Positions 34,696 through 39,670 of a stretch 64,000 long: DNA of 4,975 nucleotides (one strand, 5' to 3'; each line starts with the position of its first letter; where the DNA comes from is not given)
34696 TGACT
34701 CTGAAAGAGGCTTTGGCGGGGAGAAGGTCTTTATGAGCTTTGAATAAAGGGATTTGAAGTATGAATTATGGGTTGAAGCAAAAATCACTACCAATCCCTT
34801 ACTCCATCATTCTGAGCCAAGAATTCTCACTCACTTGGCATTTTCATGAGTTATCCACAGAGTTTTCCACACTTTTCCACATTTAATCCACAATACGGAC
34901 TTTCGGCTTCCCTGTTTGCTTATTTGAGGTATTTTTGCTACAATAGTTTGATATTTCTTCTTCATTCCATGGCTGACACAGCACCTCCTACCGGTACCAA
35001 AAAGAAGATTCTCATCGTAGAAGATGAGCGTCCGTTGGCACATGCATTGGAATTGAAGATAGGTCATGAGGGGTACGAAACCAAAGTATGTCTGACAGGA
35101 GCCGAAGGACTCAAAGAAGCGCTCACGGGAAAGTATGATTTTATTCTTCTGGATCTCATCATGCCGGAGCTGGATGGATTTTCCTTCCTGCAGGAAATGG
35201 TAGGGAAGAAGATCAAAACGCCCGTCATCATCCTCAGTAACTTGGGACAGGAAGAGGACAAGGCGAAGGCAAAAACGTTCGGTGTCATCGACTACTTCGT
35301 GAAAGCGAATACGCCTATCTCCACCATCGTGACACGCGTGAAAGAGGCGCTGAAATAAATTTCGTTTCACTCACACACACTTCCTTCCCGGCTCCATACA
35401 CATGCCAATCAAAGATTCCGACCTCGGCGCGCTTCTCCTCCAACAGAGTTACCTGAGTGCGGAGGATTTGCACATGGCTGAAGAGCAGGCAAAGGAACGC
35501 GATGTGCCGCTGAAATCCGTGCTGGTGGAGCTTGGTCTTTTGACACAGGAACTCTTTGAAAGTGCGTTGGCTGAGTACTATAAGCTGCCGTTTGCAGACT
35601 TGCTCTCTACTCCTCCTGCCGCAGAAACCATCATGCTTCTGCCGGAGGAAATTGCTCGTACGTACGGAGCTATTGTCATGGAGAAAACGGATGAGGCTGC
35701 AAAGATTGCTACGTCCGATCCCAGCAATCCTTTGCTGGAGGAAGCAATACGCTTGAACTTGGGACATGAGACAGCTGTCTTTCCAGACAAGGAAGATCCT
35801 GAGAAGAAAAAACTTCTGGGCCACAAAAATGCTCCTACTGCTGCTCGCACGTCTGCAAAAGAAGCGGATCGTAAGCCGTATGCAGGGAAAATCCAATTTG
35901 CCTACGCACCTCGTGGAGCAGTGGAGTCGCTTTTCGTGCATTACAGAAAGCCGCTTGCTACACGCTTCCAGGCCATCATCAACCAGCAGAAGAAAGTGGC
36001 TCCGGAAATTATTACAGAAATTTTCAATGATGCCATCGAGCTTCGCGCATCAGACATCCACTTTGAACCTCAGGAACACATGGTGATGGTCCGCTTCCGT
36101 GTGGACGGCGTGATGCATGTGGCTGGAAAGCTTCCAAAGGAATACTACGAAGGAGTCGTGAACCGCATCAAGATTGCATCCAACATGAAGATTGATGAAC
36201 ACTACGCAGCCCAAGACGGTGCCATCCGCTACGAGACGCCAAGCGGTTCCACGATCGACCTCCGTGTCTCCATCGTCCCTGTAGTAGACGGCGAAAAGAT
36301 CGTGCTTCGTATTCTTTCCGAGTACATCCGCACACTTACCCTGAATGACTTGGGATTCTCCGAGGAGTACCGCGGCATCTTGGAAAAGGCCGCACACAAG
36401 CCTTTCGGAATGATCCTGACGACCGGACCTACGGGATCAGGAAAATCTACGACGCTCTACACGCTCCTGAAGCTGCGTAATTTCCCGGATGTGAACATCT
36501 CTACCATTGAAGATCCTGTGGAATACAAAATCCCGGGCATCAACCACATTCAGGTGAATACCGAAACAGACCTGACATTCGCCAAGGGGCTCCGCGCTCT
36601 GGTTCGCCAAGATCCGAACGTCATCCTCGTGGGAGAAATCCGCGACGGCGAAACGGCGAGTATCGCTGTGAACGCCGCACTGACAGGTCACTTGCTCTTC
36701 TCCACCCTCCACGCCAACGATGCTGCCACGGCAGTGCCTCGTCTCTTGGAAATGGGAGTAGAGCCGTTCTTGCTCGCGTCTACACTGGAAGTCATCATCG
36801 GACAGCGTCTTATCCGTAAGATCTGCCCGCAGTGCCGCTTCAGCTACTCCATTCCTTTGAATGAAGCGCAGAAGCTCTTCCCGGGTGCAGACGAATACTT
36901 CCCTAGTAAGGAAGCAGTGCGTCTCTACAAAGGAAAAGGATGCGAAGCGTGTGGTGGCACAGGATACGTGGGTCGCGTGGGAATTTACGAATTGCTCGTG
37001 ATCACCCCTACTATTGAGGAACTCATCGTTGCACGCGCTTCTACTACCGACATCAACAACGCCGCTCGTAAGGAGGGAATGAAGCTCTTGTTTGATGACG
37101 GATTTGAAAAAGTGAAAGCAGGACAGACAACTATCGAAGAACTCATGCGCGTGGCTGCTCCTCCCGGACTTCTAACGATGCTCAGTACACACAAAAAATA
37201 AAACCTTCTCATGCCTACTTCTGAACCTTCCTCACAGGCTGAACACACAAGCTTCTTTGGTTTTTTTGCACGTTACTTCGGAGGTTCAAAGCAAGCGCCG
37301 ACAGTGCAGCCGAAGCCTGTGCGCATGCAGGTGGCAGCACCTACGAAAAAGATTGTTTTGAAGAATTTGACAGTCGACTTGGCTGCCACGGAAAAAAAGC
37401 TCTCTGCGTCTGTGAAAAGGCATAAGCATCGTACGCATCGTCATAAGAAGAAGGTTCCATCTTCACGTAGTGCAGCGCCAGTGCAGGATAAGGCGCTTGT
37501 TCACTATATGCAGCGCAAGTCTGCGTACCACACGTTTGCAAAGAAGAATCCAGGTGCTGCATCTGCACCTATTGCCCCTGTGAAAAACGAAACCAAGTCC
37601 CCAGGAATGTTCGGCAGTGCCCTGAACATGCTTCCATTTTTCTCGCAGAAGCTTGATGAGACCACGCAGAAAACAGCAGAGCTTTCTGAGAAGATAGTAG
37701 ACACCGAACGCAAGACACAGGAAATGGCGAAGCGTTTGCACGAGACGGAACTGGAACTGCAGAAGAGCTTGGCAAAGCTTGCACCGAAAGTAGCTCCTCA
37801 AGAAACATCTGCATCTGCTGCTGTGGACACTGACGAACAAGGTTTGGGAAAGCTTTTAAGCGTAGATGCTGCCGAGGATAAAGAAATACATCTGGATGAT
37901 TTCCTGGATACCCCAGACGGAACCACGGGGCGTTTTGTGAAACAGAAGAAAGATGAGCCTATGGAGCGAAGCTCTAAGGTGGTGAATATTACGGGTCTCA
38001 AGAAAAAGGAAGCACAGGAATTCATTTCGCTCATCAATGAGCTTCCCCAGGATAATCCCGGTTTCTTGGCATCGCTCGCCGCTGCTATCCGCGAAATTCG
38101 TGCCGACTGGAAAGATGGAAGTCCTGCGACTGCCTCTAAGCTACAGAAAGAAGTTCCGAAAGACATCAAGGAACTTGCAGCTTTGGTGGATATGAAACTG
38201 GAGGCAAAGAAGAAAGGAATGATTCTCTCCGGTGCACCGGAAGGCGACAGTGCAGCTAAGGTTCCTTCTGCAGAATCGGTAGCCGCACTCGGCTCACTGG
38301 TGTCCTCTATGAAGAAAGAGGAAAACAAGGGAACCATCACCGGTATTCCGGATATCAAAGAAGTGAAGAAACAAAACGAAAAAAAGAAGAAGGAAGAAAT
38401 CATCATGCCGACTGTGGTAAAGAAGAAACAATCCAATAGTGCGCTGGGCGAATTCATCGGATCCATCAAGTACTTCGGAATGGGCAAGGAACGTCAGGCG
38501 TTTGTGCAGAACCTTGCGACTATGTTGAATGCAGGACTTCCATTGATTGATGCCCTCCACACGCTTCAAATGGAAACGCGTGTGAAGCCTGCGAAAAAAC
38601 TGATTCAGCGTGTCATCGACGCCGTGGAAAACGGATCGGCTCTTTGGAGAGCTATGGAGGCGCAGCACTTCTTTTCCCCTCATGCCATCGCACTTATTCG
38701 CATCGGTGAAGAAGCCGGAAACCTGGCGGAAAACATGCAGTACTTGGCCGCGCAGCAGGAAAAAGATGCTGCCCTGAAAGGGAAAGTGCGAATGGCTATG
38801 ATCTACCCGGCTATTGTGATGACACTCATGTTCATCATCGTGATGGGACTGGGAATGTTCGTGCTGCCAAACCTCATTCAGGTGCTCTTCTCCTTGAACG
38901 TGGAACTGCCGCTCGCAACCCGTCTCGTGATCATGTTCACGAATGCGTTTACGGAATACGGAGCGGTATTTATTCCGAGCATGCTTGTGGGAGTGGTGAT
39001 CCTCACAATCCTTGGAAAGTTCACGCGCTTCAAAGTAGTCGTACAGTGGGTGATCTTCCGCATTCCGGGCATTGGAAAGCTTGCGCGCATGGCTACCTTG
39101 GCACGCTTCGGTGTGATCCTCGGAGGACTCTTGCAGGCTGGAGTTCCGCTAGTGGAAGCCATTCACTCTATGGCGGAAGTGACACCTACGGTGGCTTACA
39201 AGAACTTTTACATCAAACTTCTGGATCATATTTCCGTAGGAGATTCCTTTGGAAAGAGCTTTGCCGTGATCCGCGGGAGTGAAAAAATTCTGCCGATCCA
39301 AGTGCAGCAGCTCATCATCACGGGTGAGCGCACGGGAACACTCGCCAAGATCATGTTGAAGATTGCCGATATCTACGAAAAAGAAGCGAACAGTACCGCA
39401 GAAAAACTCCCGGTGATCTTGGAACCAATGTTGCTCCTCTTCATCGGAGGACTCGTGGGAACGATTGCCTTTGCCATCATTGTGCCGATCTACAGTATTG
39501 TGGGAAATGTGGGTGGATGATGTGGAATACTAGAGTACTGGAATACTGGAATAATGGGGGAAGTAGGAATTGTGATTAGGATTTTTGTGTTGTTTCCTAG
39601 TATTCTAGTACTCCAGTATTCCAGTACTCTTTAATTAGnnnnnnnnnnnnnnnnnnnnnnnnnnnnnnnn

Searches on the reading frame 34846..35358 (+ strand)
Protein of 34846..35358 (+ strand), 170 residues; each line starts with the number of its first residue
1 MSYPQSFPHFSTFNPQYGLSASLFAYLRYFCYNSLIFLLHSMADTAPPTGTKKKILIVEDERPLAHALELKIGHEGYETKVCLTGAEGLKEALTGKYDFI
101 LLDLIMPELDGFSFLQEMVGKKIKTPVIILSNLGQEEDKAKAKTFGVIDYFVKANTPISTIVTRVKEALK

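Call 46: search_protein_families(library=pfam, proteins=[window:34846-35358:+])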
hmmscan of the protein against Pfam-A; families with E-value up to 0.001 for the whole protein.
window:34846-35358:+ (170 aa): 1 family
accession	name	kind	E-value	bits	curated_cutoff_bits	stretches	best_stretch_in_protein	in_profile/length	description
PF00072.30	Response_reg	-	1.9e-19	70.3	30.2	1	55-156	1-102/111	Response regulator receiver domain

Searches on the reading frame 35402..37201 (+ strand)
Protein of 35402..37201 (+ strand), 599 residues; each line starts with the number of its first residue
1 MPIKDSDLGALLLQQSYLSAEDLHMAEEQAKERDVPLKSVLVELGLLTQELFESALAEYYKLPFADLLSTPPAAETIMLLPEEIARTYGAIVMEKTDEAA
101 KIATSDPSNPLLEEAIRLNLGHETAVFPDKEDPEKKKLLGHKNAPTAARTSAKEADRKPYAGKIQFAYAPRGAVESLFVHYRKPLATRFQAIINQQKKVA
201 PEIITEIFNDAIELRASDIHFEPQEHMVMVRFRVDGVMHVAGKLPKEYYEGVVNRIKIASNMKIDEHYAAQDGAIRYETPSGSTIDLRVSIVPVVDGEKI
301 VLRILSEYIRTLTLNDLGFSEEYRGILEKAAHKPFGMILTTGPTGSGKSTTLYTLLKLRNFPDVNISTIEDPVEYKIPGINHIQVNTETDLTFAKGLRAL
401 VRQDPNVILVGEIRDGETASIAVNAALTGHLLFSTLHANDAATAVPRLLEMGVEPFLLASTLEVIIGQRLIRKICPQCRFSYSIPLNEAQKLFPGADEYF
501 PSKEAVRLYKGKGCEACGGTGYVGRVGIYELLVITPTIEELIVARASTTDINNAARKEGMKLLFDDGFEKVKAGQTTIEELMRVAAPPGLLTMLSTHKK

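Call 9: search_protein_families(library=pfam, proteins=[window:35402-37201:+])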
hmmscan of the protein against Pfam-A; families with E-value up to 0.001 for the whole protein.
window:35402-37201:+ (599 aa): 2 families
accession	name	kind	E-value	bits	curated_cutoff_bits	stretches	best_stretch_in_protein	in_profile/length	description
PF00437.27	T2SSE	-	1.2e-119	399.7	24.9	1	199-583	7-370/370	Type II/IV secretion system protein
PF05157.20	MshEN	-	4.8e-10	39.7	23.1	1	60-122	1-63/90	MshEN domain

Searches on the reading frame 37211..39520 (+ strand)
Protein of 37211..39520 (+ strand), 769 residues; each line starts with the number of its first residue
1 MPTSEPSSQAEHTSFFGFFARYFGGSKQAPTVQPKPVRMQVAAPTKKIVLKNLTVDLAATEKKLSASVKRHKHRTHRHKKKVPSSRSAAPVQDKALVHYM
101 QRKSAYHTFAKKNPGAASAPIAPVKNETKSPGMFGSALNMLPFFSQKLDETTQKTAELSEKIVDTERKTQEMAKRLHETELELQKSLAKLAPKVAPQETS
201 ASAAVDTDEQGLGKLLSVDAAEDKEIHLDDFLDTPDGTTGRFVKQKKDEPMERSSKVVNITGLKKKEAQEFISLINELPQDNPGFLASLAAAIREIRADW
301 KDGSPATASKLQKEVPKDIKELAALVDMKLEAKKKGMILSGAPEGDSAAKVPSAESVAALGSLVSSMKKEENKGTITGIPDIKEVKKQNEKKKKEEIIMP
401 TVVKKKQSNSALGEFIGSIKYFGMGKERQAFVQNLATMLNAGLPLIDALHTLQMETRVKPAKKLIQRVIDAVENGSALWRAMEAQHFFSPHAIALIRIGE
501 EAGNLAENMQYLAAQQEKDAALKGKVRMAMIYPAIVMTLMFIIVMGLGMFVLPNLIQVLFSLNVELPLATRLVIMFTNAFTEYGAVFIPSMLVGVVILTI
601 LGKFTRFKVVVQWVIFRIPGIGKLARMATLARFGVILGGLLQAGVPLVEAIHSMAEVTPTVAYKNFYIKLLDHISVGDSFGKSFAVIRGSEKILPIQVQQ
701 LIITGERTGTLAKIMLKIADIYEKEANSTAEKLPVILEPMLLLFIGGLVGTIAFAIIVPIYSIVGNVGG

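Call 8: find_encoding_contigs(protein=window:37211-39520:+, flank=10000, max_places=10)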
Protein window:37211-39520:+ (769 aa): 2 contigs read that carry it; 2 places shown.
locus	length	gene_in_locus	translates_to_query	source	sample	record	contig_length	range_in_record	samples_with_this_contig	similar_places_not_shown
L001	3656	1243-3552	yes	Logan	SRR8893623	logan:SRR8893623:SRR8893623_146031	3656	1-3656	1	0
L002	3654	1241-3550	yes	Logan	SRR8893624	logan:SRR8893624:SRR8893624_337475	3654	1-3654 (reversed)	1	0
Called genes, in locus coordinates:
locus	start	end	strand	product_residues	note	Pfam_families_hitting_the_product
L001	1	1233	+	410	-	?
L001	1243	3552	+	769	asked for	PF00482:T2SSF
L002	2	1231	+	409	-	?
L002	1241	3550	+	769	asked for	PF00482:T2SSF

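Call 9: search_protein_families(library=pfam, proteins=[window:37211-39520:+])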
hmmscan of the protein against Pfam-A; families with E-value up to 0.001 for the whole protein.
window:37211-39520:+ (769 aa): 1 family
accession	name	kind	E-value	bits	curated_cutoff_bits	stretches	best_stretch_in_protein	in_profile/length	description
PF00482.28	T2SSF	-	2.3e-45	154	25.2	2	431-553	1-125/125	Type II secretion system (T2SS), protein F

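Call 10: find_related_loci(query=window:37211-39520:+, collection=genome_contigs, flank=10000)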
Query window:37211-39520:+ (769 aa) in genome_contigs; peptide patterns used: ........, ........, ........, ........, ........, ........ (x = any residue, [..] = any of these).
172 stretches matched a pattern; 2 encode a relative of the query (tblastn E <= 1e-3); 2 distinct loci.
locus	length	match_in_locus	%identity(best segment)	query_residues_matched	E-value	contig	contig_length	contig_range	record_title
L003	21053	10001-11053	26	423-769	2e-34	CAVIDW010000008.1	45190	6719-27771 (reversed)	bacterium isolate H07617-L1_cleanbin_000040 genome assembly, contig: Spades_H07617-L1_contig_417, whole genome shotgun s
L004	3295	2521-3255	22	435-759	6e-15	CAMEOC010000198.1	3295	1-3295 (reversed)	MAG: uncultured Mucispirillum sp. isolate SRR15057930_bin.24_metaWRAP_v1.3_MAG genome assembly, contig: ERZ10407438.1343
